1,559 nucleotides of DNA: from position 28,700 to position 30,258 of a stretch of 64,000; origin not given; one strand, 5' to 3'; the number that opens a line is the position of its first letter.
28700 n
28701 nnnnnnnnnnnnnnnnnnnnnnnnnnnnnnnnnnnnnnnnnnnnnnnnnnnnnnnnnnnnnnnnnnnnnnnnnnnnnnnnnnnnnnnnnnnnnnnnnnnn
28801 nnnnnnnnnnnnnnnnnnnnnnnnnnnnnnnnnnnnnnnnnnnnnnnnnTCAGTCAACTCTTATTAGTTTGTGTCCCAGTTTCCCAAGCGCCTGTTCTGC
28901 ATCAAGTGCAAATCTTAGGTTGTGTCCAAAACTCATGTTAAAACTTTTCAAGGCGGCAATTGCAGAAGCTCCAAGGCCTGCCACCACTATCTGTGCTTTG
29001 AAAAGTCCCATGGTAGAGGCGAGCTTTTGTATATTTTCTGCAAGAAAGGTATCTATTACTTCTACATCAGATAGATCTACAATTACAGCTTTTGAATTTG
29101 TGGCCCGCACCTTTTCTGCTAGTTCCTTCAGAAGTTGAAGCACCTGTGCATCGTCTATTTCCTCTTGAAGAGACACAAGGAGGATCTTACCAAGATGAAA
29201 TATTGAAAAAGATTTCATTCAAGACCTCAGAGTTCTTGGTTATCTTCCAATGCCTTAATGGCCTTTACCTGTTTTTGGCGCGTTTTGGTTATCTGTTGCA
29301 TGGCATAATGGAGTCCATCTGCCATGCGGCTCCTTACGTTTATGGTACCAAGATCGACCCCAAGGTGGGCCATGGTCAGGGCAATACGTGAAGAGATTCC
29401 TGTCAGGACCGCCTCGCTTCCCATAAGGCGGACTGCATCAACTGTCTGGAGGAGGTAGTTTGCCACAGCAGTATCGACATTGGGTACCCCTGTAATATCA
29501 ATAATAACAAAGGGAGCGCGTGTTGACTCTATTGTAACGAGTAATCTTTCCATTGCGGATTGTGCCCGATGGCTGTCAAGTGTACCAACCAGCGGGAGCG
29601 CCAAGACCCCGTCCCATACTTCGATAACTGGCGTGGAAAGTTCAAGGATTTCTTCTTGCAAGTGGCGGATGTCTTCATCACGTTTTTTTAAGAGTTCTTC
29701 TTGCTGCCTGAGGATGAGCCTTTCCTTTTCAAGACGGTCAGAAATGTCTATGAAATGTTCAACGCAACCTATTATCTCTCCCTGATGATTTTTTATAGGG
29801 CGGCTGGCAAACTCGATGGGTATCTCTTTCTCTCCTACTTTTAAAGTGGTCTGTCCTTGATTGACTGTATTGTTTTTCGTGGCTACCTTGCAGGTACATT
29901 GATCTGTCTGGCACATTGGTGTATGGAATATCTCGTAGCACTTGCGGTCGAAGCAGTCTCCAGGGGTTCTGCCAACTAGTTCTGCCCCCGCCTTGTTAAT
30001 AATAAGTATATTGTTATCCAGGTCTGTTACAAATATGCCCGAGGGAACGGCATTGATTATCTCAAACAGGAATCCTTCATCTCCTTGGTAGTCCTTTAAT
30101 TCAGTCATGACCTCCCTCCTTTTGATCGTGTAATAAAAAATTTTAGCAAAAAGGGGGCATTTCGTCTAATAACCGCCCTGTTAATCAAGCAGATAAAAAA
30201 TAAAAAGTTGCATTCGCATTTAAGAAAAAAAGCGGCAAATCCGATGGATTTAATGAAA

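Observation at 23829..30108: One operon links an RsbR/RsbS/RsbT stressosome-type module to a His-less kinase-like protein and YdbH/YdbL-type envelope proteins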

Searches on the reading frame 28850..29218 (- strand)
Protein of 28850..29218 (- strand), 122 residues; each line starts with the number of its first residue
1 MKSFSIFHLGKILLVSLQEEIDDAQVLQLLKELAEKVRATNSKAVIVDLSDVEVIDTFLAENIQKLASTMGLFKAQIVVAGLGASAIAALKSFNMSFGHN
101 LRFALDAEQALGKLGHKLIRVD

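Call 3: search_protein_families(library=pfam, proteins=[window:28850-29218:-], max_evalue=0.01)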
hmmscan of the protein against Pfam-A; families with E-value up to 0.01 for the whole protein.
window:28850-29218:- (122 aa): 3 families
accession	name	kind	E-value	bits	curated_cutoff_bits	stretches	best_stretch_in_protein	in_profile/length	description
PF01740.26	STAS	-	2.1e-08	34.3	22.6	1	10-93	8-91/106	STAS domain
PF13466.11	STAS_2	-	0.00086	19.9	29.2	1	15-83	1-67/80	STAS domain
PF02789.23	Peptidase_M17_N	-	0.0022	18.3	23.4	1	11-71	54-116/129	Cytosol aminopeptidase family, N-terminal domain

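Call 4: search_protein_families(library=ncbifam, proteins=[window:28850-29218:-], max_evalue=0.01)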
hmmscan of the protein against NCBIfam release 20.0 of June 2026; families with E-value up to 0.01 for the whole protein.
window:28850-29218:- (122 aa): 3 families
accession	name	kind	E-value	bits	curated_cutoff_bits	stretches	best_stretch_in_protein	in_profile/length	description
NF052652.1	YtvA_fam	equivalog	2.5e-08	33.8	250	1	11-105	144-237/243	YtvA family blue-light photoreceptor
TIGR00377.1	ant_ant_sig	superfamily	0.0038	17.1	53.45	1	8-58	9-59/108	anti-sigma factor antagonist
TIGR02886.1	spore_II_AA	equivalog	0.0056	16.7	114.75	0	10-57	7-54/106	anti-sigma F factor antagonist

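Call 42: search_solved_structures(query=window:28850-29218:-, max_evalue=0.001)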
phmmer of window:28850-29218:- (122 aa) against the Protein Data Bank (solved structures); distinct sequences matched with E-value up to 0.001: 6.
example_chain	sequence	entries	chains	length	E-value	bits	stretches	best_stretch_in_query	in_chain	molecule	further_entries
6qcm_A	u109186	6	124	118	5.2e-14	55.8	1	5-118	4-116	RsbS protein | RsbT antagonist protein RsbS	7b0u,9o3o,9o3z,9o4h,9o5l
9o4r_a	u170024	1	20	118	7.7e-14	55.3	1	5-118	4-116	RsbT antagonist protein RsbS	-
6jhk_A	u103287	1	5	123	1.1e-11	48.3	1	6-116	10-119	RsbS negative regulator of sigma-B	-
2vy9_A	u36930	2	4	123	1.3e-06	32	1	12-115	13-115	ANTI-SIGMA-FACTOR ANTAGONIST | ANTI-SIGMA-FACTOR ANTAGONIST (STAS) DOMAIN PROTEIN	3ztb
3zxn_A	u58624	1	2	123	2.6e-06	31.1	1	12-115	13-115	ANTI-SIGMA-FACTOR ANTAGONIST (STAS) DOMAIN PROTEIN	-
7o0i_a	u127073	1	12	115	0.00013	25.6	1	3-109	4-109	RsbS, negative regulator of sigma-B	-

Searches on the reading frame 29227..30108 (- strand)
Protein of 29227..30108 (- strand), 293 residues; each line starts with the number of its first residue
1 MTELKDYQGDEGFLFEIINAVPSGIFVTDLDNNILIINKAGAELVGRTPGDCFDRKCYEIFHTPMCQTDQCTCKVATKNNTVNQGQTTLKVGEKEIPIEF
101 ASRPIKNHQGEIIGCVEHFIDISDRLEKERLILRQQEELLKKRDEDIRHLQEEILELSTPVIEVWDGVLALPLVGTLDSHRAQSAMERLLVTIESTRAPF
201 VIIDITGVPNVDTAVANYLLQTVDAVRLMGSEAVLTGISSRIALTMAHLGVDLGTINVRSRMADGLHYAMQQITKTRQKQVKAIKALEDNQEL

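Call 3: search_protein_families(library=pfam, proteins=[window:29227-30108:-], max_evalue=0.01)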
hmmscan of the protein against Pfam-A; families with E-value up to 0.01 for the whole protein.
window:29227-30108:- (293 aa): 8 families
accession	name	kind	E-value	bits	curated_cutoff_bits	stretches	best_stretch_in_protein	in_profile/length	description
PF01740.26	STAS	-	1.2e-14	54.4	22.6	1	160-252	2-94/106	STAS domain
PF08448.16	PAS_4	-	1.1e-12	48.6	23.1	1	19-125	2-108/110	PAS fold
PF13426.13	PAS_9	-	2.5e-10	41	27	1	22-124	1-103/103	PAS domain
PF00989.32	PAS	-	5.3e-10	39.7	22.6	1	14-116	3-107/113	PAS fold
PF13188.13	PAS_8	-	0.0011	19.2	21.8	1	16-50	5-40/65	PAS domain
PF13596.12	PAS_10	-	0.0039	18.2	22.1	0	17-122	4-105/106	PAS domain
PF15905.10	HMMR_N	-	0.0053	16.7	30.1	1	91-156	204-269/330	Hyaluronan mediated motility receptor N-terminal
PF13466.11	STAS_2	-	0.0057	17.2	29.2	1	173-252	3-80/80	STAS domain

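Call 4: search_protein_families(library=ncbifam, proteins=[window:29227-30108:-], max_evalue=0.01)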
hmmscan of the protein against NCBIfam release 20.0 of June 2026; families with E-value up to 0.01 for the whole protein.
window:29227-30108:- (293 aa): 6 families
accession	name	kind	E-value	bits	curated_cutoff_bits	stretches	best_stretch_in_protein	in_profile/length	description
NF052652.1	YtvA_fam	equivalog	1.1e-23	84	250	1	141-259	118-236/243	YtvA family blue-light photoreceptor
TIGR00229.1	sensory_box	domain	1.5e-09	38.1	22.9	1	14-130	7-124/126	PAS domain S-box protein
NF008468.0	PRK11360.1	equivalog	3.6e-09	35.5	646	1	17-135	273-390/616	two-component system sensor histidine kinase AtoS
NF053781.1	cdiGMPphdstlr2612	equivalog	3e-07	28.5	1600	1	12-159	15-170/1268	Tlr1612 family c-di-GMP phosphodiesterase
TIGR00377.1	ant_ant_sig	superfamily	0.00016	21.5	53.45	1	163-247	8-92/108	anti-sigma factor antagonist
NF046044.1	PnpS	equivalog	0.00018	20.7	400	1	7-127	50-165/390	two-component system histidine kinase PnpS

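Call 41: search_solved_structures(query=window:29227-30108:-, max_evalue=0.001)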
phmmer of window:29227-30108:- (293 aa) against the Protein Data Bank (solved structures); distinct sequences matched with E-value up to 0.001: 18.
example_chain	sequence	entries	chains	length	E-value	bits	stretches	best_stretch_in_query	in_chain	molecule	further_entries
7o0i_B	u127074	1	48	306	6.8e-26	94.7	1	142-272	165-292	Anti-anti-sigma factor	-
6qcm_CD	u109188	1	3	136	1.5e-25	93.6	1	152-271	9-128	RsbR protein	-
6qcm_CB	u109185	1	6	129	2.4e-25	92.9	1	154-271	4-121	RsbR protein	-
6qcm_AB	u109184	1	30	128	3.3e-25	92.5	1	154-271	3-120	RsbR protein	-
9o3o_A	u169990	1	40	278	5.8e-25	91.7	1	152-271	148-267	STAS domain-containing protein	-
9o4r_A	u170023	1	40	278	6e-25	91.6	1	152-271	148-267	RsbR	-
7b0u_A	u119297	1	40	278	6e-25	91.6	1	152-271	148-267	RsbR protein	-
9o5l_A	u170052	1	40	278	7.6e-25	91.3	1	152-271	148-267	STAS domain-containing protein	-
9o3z_A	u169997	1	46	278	2.9e-24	89.4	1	152-271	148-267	RsbR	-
9o4h_A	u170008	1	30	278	3.8e-24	89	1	152-271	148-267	RsbR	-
6qcm_AD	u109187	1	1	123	2.7e-20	76.4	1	152-245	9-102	RsbR protein,RsbR protein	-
2mwg_A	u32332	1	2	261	2.7e-15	60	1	134-266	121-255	Blue-light photoreceptor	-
6qcm_A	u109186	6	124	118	3.1e-12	49.9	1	160-272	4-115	RsbS protein | RsbT antagonist protein RsbS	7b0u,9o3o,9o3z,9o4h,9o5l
9o4r_a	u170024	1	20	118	4.3e-12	49.5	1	160-272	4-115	RsbT antagonist protein RsbS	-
6jhk_A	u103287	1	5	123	7.6e-11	45.4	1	159-269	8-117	RsbS negative regulator of sigma-B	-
7o0i_a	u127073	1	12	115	1.6e-06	31.2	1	179-258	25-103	RsbS, negative regulator of sigma-B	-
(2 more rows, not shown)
